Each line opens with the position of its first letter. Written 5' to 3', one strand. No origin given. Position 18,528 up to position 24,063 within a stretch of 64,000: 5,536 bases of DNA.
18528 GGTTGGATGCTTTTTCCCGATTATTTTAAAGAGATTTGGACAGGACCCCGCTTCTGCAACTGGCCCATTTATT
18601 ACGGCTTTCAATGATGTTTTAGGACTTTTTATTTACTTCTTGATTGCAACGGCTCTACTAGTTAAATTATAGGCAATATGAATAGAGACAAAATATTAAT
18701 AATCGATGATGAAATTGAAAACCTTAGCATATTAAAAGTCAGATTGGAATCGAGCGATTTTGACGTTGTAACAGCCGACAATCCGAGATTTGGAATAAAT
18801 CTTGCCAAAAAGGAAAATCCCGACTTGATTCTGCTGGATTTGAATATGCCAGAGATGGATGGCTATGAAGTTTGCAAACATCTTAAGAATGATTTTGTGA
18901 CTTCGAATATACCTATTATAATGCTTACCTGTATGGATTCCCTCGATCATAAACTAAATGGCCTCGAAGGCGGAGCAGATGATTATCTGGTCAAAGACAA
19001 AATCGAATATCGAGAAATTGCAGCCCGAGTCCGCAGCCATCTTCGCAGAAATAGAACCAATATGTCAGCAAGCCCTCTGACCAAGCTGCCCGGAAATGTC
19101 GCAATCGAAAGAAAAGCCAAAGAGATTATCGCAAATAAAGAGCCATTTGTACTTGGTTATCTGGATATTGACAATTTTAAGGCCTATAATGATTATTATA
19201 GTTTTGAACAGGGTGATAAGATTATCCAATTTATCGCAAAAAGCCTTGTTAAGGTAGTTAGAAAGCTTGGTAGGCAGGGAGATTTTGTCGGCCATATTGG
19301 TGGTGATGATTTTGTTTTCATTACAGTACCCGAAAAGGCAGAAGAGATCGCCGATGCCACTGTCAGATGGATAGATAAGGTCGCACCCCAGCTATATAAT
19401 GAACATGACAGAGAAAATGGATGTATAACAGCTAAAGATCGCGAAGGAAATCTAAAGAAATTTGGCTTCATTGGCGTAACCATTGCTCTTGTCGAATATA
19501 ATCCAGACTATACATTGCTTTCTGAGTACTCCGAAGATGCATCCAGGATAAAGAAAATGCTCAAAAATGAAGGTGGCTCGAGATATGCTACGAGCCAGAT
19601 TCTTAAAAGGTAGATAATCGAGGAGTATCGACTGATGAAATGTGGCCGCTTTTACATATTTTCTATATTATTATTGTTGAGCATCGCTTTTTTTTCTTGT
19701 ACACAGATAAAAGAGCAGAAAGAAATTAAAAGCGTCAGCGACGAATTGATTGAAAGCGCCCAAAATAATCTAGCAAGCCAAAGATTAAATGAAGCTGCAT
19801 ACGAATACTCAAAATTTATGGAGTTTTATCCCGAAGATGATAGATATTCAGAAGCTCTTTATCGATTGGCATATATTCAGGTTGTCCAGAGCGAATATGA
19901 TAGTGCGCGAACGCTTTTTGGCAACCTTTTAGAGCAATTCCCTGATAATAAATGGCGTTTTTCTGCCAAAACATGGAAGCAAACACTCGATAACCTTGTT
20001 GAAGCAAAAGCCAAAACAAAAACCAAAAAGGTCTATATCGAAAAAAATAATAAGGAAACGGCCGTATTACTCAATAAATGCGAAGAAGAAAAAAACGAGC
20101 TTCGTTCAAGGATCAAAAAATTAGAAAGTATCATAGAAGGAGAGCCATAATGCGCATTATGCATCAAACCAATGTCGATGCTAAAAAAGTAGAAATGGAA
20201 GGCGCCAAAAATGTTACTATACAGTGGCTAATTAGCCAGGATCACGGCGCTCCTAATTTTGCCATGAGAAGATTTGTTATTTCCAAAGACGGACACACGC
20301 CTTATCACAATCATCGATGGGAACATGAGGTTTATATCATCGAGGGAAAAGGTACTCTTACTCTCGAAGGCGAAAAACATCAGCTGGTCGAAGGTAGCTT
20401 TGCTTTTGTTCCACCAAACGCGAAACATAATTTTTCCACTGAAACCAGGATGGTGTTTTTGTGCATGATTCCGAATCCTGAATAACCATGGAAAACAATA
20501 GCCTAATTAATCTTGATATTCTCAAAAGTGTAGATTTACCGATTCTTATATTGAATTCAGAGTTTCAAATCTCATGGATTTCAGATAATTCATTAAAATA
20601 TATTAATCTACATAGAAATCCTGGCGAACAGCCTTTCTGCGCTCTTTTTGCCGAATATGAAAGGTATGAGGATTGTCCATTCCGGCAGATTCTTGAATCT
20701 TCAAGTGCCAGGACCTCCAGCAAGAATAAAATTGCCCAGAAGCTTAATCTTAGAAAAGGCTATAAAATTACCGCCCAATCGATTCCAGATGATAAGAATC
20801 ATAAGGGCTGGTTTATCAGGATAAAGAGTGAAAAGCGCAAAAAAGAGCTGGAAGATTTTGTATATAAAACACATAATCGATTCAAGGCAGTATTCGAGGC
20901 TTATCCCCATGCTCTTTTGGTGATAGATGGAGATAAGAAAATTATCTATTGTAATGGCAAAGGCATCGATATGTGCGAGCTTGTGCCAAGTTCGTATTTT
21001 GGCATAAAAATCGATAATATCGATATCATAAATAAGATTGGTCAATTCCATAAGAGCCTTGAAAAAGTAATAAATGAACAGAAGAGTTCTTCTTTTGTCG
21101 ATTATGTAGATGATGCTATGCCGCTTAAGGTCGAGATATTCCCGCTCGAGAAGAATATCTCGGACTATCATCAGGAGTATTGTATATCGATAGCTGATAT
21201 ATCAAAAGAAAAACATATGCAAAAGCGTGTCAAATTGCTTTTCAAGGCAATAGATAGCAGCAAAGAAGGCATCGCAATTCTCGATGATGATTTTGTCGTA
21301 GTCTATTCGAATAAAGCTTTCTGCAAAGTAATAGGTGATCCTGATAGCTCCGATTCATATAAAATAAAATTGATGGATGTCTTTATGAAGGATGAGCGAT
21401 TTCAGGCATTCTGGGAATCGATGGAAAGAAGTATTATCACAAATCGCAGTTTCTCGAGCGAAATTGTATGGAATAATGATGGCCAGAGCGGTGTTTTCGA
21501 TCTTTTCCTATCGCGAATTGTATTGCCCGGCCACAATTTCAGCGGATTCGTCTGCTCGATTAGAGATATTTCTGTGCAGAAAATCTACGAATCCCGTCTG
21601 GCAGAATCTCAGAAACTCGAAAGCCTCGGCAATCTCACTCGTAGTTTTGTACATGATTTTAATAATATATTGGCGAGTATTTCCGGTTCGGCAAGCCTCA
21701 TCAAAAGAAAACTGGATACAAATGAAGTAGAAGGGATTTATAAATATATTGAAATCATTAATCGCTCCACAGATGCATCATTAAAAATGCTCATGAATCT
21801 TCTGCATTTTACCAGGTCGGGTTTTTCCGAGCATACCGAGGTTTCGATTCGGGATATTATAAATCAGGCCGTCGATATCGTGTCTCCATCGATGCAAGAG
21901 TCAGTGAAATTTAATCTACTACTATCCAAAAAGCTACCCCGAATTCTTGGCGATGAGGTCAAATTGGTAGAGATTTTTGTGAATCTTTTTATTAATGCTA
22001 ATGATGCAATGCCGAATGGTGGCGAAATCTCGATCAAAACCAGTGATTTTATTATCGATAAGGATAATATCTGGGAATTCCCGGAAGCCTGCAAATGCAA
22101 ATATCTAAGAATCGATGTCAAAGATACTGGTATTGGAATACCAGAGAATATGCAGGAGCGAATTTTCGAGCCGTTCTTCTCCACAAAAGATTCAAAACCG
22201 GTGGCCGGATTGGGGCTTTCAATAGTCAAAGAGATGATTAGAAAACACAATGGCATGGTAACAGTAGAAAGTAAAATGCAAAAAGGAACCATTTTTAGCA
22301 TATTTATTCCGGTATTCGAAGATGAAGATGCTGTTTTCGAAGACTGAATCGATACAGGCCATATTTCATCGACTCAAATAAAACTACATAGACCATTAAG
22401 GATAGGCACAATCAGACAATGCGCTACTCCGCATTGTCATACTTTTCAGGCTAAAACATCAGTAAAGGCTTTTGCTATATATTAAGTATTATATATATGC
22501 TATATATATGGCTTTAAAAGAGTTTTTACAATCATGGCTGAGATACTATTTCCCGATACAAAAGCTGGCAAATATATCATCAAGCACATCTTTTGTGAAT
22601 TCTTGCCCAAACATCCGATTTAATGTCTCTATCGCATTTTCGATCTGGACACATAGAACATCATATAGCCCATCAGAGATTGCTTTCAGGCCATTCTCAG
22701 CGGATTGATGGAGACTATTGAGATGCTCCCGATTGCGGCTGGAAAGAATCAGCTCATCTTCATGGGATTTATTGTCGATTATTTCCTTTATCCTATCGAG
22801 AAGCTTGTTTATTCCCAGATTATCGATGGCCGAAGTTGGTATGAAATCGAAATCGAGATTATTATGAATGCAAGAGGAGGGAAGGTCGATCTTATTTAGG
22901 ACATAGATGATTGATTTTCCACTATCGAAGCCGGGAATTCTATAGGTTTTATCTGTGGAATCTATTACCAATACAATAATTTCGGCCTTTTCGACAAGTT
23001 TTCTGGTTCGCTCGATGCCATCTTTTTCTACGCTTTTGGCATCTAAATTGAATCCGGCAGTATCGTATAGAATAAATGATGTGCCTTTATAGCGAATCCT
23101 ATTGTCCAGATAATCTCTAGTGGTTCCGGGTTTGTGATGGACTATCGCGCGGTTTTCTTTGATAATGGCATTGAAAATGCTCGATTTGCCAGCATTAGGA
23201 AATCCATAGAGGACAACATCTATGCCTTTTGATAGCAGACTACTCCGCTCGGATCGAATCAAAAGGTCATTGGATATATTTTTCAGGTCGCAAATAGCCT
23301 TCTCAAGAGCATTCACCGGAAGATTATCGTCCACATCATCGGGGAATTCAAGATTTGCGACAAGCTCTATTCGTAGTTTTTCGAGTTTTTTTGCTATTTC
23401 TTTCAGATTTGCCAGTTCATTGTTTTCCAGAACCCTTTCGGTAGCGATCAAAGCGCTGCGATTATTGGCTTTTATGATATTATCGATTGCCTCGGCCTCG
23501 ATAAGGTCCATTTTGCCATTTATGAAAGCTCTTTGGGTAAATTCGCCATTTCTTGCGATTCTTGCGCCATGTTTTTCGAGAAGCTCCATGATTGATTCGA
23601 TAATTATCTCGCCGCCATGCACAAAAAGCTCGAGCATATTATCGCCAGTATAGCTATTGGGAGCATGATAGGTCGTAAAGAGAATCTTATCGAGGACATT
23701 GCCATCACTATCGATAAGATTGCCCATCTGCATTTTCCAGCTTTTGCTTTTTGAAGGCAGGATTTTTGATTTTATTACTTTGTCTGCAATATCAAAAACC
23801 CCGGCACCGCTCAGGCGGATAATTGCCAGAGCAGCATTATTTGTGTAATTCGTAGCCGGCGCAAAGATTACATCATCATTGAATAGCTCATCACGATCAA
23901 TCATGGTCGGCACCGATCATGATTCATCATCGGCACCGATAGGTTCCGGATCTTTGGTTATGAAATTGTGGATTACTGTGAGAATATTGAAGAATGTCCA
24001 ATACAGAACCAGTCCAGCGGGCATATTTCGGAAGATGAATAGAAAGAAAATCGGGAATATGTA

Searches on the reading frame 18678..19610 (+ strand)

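Call 50: search_protein_families(library=pfam, proteins=[window:18678-19610:+], max_evalue=0.00001)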
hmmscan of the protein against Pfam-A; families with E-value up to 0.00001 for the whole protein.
window:18678-19610:+ (311 aa): 2 families
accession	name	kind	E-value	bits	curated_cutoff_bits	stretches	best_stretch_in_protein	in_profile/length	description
PF00072.30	Response_reg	-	3.1e-25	88.9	30.2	1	6-116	1-108/111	Response regulator receiver domain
PF00990.26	GGDEF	-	2.4e-14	53.9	23.8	1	133-239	5-114/161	Diguanylate cyclase, GGDEF domain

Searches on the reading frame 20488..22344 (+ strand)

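Call 50: search_protein_families(library=pfam, proteins=[window:20488-22344:+], max_evalue=0.00001)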
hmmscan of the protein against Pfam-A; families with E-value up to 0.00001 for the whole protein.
window:20488-22344:+ (619 aa): 6 families
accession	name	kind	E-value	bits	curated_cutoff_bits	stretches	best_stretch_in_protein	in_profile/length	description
PF02518.31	HATPase_c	-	1.5e-22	80.5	26.4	1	488-609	1-109/111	Histidine kinase-, DNA gyrase B-, and HSP90-like ATPase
PF13188.13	PAS_8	-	1.1e-11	44.6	21.8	0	130-164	1-35/65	PAS domain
PF00989.32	PAS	-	1.2e-10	41.9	22.6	0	253-361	5-113/113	PAS fold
PF13426.13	PAS_9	-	4e-08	33.9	27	0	260-362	2-102/103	PAS domain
PF08448.16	PAS_4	-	2.2e-07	31.5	23.1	0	256-362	2-106/110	PAS fold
PF00512.31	HisKA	-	8.8e-06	26.1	26.9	0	380-444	2-63/66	His Kinase A (phospho-acceptor) domain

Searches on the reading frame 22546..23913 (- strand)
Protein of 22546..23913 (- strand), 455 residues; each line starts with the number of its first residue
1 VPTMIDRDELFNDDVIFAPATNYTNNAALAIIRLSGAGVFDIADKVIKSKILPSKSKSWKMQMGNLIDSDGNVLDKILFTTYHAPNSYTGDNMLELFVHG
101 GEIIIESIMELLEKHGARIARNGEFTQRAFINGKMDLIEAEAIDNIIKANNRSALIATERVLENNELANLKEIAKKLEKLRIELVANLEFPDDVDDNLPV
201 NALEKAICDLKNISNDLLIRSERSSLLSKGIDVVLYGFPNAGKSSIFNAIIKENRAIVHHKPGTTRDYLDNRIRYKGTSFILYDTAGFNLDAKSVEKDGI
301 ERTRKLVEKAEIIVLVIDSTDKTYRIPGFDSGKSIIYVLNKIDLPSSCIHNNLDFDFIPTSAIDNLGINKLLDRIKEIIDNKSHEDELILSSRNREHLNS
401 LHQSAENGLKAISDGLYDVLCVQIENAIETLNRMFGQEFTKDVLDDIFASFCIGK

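Call 50: search_protein_families(library=pfam, proteins=[window:22546-23913:-], max_evalue=0.00001)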
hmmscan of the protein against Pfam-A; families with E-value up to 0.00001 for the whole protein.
window:22546-23913:- (455 aa): 4 families
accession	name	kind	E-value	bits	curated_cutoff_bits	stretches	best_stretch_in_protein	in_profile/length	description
PF10396.14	TrmE_N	-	6.7e-33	113.8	29.8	1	16-134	2-117/117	GTP-binding protein TrmE N-terminus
PF12631.12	MnmE_helical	-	9.1e-31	108.1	40.1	1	137-452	1-211/211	MnmE helical domain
PF01926.29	MMR_HSR1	-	5.2e-24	85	21.9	1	233-341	2-113/113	50S ribosome-binding GTPase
PF02421.24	FeoB_N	-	6.6e-11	42.4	27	1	232-374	2-155/156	Ferrous iron transport protein B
